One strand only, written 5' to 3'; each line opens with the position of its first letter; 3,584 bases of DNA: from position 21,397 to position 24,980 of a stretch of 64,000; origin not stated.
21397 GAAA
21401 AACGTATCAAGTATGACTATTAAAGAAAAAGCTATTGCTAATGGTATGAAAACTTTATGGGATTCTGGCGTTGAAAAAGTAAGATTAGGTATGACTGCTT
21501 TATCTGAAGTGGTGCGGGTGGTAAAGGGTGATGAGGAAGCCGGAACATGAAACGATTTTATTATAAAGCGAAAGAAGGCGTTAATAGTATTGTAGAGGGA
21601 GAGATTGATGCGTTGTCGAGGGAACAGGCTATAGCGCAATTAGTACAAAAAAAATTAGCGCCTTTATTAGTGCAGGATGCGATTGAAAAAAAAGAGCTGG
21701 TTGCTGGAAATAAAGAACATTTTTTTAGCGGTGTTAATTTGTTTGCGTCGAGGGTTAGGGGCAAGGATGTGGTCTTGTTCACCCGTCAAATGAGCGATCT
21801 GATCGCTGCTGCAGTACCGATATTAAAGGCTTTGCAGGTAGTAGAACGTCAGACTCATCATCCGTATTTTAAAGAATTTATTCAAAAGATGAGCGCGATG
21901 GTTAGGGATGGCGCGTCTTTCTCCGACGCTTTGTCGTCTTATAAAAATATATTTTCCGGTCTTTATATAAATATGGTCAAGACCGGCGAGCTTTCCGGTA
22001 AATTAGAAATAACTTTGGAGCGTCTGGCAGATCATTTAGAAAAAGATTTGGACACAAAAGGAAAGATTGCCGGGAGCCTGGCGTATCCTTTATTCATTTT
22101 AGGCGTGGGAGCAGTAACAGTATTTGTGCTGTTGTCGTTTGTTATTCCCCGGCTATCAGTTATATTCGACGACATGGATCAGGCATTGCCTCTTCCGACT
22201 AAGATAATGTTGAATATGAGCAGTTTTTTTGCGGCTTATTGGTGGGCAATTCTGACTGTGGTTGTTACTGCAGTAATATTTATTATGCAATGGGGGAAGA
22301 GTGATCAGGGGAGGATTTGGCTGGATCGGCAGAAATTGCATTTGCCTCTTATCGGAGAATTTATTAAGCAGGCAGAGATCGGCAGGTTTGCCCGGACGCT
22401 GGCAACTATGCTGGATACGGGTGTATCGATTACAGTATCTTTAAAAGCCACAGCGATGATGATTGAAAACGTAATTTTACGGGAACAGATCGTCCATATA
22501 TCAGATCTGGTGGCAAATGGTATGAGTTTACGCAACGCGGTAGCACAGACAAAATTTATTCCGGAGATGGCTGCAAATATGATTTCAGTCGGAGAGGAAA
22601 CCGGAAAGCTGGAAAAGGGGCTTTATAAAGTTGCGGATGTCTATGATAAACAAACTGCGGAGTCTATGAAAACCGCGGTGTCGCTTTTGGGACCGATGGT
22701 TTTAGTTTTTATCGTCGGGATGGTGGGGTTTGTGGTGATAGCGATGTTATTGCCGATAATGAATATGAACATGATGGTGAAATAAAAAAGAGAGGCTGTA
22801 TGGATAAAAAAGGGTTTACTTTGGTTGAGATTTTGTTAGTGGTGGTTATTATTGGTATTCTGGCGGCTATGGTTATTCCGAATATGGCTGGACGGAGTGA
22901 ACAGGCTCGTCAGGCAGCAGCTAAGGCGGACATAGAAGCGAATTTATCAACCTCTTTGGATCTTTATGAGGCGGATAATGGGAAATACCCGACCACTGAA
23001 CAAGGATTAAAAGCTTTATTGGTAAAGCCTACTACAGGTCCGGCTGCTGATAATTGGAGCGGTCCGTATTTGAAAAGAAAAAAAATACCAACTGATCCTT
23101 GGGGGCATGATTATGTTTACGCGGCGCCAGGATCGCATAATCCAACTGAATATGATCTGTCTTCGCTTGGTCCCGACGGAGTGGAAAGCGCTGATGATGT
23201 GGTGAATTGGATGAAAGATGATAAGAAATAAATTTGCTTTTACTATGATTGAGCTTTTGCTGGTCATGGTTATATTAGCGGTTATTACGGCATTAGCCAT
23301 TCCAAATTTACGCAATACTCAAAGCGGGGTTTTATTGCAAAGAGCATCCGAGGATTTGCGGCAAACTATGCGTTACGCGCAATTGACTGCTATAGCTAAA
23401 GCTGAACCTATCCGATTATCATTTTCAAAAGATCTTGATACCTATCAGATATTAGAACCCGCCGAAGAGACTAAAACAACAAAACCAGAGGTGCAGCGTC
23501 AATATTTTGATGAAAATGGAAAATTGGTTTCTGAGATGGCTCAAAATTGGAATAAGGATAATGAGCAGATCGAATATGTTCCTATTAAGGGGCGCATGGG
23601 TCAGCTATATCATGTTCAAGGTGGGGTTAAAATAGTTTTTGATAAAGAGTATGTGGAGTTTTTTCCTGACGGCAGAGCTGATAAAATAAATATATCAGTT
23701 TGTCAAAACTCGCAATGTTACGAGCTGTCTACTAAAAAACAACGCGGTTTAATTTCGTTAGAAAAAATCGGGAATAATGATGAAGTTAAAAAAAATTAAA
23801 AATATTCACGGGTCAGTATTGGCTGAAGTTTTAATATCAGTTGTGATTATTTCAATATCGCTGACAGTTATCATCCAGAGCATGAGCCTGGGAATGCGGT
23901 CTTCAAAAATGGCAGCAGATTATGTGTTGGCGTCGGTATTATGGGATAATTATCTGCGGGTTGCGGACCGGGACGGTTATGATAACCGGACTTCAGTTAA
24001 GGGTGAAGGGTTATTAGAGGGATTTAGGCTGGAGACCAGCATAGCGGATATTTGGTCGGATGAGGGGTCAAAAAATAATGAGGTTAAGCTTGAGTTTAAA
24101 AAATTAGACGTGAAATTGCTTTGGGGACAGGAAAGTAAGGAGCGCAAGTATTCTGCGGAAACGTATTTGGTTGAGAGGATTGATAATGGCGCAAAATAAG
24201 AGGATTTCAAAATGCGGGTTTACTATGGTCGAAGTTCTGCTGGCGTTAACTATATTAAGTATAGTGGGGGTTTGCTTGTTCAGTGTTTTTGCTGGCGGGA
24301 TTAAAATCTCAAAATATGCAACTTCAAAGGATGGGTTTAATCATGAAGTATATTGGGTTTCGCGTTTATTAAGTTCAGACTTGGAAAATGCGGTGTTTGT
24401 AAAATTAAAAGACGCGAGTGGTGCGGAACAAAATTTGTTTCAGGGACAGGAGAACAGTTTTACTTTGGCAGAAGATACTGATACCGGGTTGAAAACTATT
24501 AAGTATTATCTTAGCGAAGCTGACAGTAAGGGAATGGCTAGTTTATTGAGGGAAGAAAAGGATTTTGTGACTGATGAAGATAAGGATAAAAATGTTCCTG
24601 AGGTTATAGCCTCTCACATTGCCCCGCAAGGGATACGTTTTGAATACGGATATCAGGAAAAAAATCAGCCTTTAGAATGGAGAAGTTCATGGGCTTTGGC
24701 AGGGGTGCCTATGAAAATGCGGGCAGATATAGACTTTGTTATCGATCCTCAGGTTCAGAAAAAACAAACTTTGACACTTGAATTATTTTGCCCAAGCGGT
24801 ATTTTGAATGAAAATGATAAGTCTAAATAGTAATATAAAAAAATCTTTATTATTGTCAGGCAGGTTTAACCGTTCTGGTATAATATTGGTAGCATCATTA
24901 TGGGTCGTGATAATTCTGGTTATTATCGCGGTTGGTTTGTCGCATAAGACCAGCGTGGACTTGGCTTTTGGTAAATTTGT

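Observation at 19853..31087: Contiguous 12-gene secretion/pilus operon that mixes T2SS (GspG-K pseudopilins) with MSHA/T4aP-type assembly parts and lacks a prepilin peptidase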

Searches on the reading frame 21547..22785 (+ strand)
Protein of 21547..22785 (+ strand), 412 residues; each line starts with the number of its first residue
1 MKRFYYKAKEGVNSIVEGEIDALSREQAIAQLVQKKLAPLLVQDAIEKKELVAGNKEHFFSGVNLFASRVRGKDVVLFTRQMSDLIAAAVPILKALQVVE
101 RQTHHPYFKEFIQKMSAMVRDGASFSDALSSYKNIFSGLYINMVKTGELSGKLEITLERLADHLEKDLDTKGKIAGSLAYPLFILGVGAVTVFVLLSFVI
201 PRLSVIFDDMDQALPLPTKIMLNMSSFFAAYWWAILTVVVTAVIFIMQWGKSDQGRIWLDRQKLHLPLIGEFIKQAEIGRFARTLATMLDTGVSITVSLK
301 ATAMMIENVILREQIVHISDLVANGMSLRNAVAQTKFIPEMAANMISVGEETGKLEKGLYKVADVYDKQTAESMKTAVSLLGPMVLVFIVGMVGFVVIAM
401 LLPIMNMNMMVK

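Call 4: search_protein_families(library=pfam, proteins=[window:21547-22785:+], max_evalue=0.01)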
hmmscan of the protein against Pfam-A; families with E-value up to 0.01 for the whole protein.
window:21547-22785:+ (412 aa): 1 family
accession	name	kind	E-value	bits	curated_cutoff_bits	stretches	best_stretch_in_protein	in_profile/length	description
PF00482.28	T2SSF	-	5.8e-55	185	25.2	2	78-201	1-125/125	Type II secretion system (T2SS), protein F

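Call 6: search_protein_families(library=ncbifam, proteins=[window:21547-22785:+], max_evalue=0.01)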
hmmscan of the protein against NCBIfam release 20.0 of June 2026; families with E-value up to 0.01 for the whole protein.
window:21547-22785:+ (412 aa): 6 families
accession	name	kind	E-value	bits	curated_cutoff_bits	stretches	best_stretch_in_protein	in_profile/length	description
TIGR02120.1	GspF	equivalog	2.1e-107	359.8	424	1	4-411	1-401/401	type II secretion system inner membrane protein GspF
NF052607.1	T4PiliAsmPilCThrm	equivalog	6.6e-83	279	700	1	1-407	1-400/406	type IV pilus assembly protein PilC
NF052606.1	T4PiliAsmPilCMyx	equivalog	1.9e-79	267.5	700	1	4-411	22-418/419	type IV pilus assembly protein PilC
NF047826.1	T3SSXpsF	equivalog_domain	4e-73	246.5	650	1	1-407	1-400/405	type II secretion system protein XpsF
NF007861.0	PRK10573.1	equivalog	4.2e-69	233.5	401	1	64-408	50-395/401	protein transport protein HofC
NF041012.2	T4P_ComGB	equivalog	6.6e-42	144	240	2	137-407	61-330/332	competence type IV pilus assembly protein ComGB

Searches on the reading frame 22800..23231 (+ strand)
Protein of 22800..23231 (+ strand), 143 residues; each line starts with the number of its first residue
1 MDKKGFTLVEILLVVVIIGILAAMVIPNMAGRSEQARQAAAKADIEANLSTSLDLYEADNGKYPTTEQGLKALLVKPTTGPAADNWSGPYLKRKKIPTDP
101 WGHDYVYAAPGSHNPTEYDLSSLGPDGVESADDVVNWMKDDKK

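Call 4: search_protein_families(library=pfam, proteins=[window:22800-23231:+], max_evalue=0.01)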
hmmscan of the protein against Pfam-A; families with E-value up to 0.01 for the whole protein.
window:22800-23231:+ (143 aa): 2 families
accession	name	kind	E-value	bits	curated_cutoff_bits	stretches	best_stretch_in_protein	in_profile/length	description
PF08334.16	T2SSG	-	2.3e-33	114.9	21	1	29-133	2-100/108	Type II secretion system (T2SS), protein G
PF07963.17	N_methyl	-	1.4e-07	31.2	21.2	1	3-26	4-27/27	Prokaryotic N-terminal methylation motif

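Call 6: search_protein_families(library=ncbifam, proteins=[window:22800-23231:+], max_evalue=0.01)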
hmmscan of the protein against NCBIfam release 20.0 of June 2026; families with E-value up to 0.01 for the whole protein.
window:22800-23231:+ (143 aa): 11 families
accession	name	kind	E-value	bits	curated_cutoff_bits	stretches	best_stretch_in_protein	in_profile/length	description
TIGR01710.1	typeII_sec_gspG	equivalog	2.4e-44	150.6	88.85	1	4-137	1-133/134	type II secretion system major pseudopilin GspG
NF040999.1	pilin_ComGC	equivalog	1.6e-11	44.2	75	1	3-71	1-68/84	competence type IV pilus major pilin ComGC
TIGR01708.2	typeII_sec_gspH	equivalog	7.2e-10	39.1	80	1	4-54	2-52/169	type II secretion system minor pseudopilin GspH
NF041775.1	typeIV_PilA_Myxo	equivalog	2e-09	37.8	400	1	4-51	11-58/214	type IV pilin protein PilA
TIGR02532.1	IV_pilin_GFxxxE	domain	2e-07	30.6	16.3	1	3-26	1-24/24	prepilin-type N-terminal cleavage/methylation domain-containing protein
NF007862.0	PRK10574.1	equivalog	5.7e-06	26.5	138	1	2-36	3-37/145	prepilin peptidase-dependent pilin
NF041013.1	T4P_ComGE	equivalog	3.7e-05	23.7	49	1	3-57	3-57/83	competence type IV pilus minor pilin ComGE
TIGR02596.1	TIGR02596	subfamily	5e-05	23.5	70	1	6-43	1-37/196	Verru_Chthon cassette protein D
NF040982.1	ComGD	equivalog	0.0018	18.7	70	1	3-38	1-36/139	competence type IV pilus minor pilin ComGD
TIGR02599.1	TIGR02599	subfamily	0.0047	16.2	256.5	1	5-44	1-40/361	Verru_Chthon cassette protein C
TIGR02523.1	type_IV_pilV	equivalog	0.0073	16.8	52.2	0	4-48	2-45/139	type IV pilus modification protein PilV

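Call 65: search_solved_structures(query=window:22800-23228:+, max_evalue=0.001, show_alignments=1)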
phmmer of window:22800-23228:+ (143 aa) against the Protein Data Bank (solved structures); distinct sequences matched with E-value up to 0.001: 19.
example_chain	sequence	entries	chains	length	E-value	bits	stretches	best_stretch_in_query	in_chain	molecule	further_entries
5wda_A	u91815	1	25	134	2.9e-32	115.2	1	6-136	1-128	General secretion pathway protein G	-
3g20_A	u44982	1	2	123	6.1e-26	94.7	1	19-138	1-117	Type II secretion protein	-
2kep_A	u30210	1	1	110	3.8e-24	88.9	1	32-133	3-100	General secretion pathway protein G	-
1t92_A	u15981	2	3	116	1.7e-23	86.8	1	31-138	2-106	General secretion pathway protein G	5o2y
29jd_A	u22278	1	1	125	5.5e-22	81.9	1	31-138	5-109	Type II secretion system core protein G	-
3fu1_A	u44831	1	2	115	3.8e-21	79.1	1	30-138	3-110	General secretion pathway protein G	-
3gn9_A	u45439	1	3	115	9.9e-21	77.8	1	30-141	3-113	Type II secretory pathway, pseudopilin EpsG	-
4lw9_A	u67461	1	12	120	1e-20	77.7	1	31-138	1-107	Type II secretion system protein G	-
9egp_A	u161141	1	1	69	1e-11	48.6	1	2-64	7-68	Geopilin domain 1 protein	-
7tgg_A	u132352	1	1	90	1.4e-10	44.9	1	2-65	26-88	Geopilin domain 1 protein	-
2m7g_A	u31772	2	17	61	9.7e-09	38.9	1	6-65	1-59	Geopilin domain 1 protein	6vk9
6xxd_A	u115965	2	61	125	2.5e-07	34.3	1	6-79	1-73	PilA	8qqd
8tj2_C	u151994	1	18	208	1.1e-05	29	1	6-53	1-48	Type IV major pilin protein PilA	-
8qqj_J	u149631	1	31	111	4.4e-05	27.1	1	6-68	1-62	Type IV narrow pilus major component PilA5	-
6xxe_A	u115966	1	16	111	6.9e-05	26.4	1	6-47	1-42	Uncharacterized protein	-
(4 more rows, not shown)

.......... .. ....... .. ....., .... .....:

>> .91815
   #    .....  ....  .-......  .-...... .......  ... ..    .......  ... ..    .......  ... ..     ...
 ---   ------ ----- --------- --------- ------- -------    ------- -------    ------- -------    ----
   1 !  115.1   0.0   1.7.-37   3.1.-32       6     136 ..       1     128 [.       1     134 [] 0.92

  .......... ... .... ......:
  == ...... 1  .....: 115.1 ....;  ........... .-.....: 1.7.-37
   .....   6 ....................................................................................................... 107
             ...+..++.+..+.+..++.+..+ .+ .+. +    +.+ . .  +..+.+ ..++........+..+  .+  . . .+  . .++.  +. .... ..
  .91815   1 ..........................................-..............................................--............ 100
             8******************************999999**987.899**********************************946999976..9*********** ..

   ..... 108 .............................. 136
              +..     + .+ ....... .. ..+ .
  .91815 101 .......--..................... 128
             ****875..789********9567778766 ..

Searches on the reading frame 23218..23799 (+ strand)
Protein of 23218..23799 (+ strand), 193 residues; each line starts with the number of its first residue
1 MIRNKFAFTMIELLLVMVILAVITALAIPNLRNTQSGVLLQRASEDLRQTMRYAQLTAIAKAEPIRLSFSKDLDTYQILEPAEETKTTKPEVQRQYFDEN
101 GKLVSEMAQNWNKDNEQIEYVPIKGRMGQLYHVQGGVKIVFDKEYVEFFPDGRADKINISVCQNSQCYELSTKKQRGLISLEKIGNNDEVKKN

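Call 4: search_protein_families(library=pfam, proteins=[window:23218-23799:+], max_evalue=0.01)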
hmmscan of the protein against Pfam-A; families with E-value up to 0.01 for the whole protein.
window:23218-23799:+ (193 aa): 2 families
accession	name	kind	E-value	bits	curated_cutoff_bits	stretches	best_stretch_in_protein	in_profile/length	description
PF07963.17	N_methyl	-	5.9e-05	22.9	21.2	1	3-27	2-26/27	Prokaryotic N-terminal methylation motif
PF12019.13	GspH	-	0.0023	18.8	21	0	43-168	1-98/108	Type II transport protein GspH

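Call 6: search_protein_families(library=ncbifam, proteins=[window:23218-23799:+], max_evalue=0.01)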
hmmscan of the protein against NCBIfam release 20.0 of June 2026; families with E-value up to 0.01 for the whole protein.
window:23218-23799:+ (193 aa): 11 families
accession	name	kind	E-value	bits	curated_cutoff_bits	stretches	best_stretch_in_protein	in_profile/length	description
NF040982.1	ComGD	equivalog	6.4e-14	52.5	70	1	7-120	3-127/139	competence type IV pilus minor pilin ComGD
TIGR01708.2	typeII_sec_gspH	equivalog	1.9e-09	37.7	80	1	8-91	4-88/169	type II secretion system minor pseudopilin GspH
TIGR02596.1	TIGR02596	subfamily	1.2e-08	35.3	70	1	8-70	1-63/196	Verru_Chthon cassette protein D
NF047827.1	T3SSXpsH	equivalog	4.3e-07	29.8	160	1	9-70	4-65/145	type II secretion system protein XpsH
NF040999.1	pilin_ComGC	equivalog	4.9e-07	29.8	75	1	7-38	3-34/84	competence type IV pilus major pilin ComGC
NF007800.0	PRK10506.1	equivalog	0.0001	22.2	158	1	3-92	6-95/163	prepilin peptidase-dependent protein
NF041013.1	T4P_ComGE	equivalog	0.00012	22.1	49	1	6-54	4-52/83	competence type IV pilus minor pilin ComGE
TIGR02532.1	IV_pilin_GFxxxE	domain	0.00016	21.3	16.3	1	7-28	3-24/24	prepilin-type N-terminal cleavage/methylation domain-containing protein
NF007862.0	PRK10574.1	equivalog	0.00033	20.8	138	1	5-51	4-46/145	prepilin peptidase-dependent pilin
TIGR01710.1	typeII_sec_gspG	equivalog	0.00052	20.1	88.85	1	8-49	3-44/134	type II secretion system major pseudopilin GspG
NF041775.1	typeIV_PilA_Myxo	equivalog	0.0008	19.4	400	1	7-37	12-42/214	type IV pilin protein PilA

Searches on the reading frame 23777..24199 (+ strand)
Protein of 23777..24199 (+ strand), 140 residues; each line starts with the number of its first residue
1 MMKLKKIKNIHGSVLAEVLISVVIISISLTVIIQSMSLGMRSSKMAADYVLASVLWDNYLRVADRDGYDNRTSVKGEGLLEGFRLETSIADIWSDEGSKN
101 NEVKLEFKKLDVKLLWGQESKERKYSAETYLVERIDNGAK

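Call 4: search_protein_families(library=pfam, proteins=[window:23777-24199:+], max_evalue=0.01)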
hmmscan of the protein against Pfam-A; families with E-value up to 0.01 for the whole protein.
window:23777-24199:+ (140 aa): 0 families

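Call 6: search_protein_families(library=ncbifam, proteins=[window:23777-24199:+], max_evalue=0.01)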
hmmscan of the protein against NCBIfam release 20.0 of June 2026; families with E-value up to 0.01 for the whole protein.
window:23777-24199:+ (140 aa): 2 families
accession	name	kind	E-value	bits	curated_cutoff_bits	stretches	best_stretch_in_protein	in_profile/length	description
TIGR01707.1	gspI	equivalog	0.0005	20.5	44.35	1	14-82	3-72/101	type II secretion system minor pseudopilin GspI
NF041013.1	T4P_ComGE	equivalog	0.0028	17.7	49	1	8-46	1-39/83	competence type IV pilus minor pilin ComGE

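Call 78: search_solved_structures(query=A5, max_evalue=10)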
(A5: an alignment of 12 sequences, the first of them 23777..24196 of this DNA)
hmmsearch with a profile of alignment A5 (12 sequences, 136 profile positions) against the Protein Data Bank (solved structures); distinct sequences matched with E-value up to 10: 6.
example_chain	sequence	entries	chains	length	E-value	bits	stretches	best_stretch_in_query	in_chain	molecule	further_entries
7tgg_A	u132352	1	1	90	0.054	16.5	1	5-43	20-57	Geopilin domain 1 protein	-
9egp_A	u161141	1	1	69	0.062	16.3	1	6-35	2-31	Geopilin domain 1 protein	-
3v39_A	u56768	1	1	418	0.36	13.9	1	49-102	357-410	D-alanyl-D-alanine carboxypeptidase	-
9zq6_B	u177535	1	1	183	0.74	12.8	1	47-110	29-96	AcrIIA26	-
9laa_A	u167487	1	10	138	0.76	12.8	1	3-30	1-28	Type IV pilin protein PilA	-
5bw0_B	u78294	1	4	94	1.4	11.9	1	42-103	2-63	Type II secretion system protein I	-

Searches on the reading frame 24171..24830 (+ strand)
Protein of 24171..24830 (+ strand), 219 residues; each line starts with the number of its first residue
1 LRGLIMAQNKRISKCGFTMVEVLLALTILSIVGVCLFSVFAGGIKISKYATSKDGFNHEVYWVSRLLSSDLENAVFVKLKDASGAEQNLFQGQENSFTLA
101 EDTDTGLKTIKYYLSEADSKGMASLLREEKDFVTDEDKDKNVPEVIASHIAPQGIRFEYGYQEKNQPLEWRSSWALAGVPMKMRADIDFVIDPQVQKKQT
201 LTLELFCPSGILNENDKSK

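Call 4: search_protein_families(library=pfam, proteins=[window:24171-24830:+], max_evalue=0.01)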
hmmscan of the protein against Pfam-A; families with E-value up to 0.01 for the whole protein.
window:24171-24830:+ (219 aa): 1 family
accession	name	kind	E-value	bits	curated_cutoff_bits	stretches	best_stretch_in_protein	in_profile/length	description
PF07963.17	N_methyl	-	1.9e-05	24.4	21.2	1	14-33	4-23/27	Prokaryotic N-terminal methylation motif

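Call 6: search_protein_families(library=ncbifam, proteins=[window:24171-24830:+], max_evalue=0.01)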
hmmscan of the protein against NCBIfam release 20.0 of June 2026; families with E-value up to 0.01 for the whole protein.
window:24171-24830:+ (219 aa): 7 families
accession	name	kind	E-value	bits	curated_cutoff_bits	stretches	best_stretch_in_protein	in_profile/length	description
NF006453.0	PRK08808.1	equivalog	4.1e-05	22.7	295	1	13-121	5-114/211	type II secretion system protein J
TIGR02532.1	IV_pilin_GFxxxE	domain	4.8e-05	23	16.3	1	15-32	2-19/24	prepilin-type N-terminal cleavage/methylation domain-containing protein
TIGR01711.1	gspJ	equivalog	0.0002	21.2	64.85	1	16-108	2-91/192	type II secretion system minor pseudopilin GspJ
NF041002.1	pilin_ComGF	equivalog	0.00023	21.4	80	1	16-96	3-83/139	competence type IV pilus minor pilin ComGF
TIGR02599.1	TIGR02599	subfamily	0.0006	19.2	256.5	1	16-75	1-60/361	Verru_Chthon cassette protein C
TIGR01707.1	gspI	equivalog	0.0048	17.4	44.35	1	16-44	1-29/101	type II secretion system minor pseudopilin GspI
TIGR02523.1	type_IV_pilV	equivalog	0.0063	17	52.2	0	15-47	2-34/139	type IV pilus modification protein PilV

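Call 79: search_solved_structures(query=A6, max_evalue=10)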
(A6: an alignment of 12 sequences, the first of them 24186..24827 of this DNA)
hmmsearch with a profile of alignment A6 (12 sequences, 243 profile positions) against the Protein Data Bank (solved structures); distinct sequences matched with E-value up to 10: 7.
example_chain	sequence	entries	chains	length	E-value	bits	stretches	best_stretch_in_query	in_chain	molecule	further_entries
7tgg_A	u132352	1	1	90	0.0073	19.2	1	6-34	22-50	Geopilin domain 1 protein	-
9egp_A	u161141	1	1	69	0.0091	18.9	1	6-30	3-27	Geopilin domain 1 protein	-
6m4c_A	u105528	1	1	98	0.11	15.3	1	168-210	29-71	C. albicans actin interacting protein Aip5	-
5g23_A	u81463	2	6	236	0.15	14.9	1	10-69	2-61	TYPE-IV LIKE PILIN TTHA1219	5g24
9laa_A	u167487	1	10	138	0.22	14.3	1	6-30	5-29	Type IV pilin protein PilA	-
7fao_A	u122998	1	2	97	0.49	13.2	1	170-238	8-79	Top7 Surface mutant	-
9lab_B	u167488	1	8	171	1.7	11.4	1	9-32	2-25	MSHA major pilin subunit MshA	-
